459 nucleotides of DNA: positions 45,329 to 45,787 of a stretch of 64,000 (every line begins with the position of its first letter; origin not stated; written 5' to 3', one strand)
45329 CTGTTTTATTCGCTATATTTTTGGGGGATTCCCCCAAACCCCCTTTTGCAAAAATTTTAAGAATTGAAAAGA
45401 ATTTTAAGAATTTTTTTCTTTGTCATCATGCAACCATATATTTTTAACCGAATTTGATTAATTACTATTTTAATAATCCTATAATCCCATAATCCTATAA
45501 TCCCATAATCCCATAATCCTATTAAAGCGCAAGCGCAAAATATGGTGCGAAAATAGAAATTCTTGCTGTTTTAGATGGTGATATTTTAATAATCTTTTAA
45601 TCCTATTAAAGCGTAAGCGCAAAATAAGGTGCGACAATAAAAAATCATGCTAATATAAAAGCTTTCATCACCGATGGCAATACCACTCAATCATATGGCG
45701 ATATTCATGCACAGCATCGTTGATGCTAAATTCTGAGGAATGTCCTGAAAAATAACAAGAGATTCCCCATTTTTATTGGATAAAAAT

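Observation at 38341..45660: Inverted repeat arrays plus a solo copy bracket a fragment of the ribosomal-protein operon together with cobT and a PotD-like gene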

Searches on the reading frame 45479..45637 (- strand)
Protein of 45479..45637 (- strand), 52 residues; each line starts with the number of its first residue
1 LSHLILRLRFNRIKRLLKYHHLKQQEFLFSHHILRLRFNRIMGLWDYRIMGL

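Call 89: search_protein_families(library=pfam, proteins=[window:45479-45637:-], max_evalue=0.001)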
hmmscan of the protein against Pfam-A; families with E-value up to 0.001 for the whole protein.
window:45479-45637:- (52 aa): 0 families
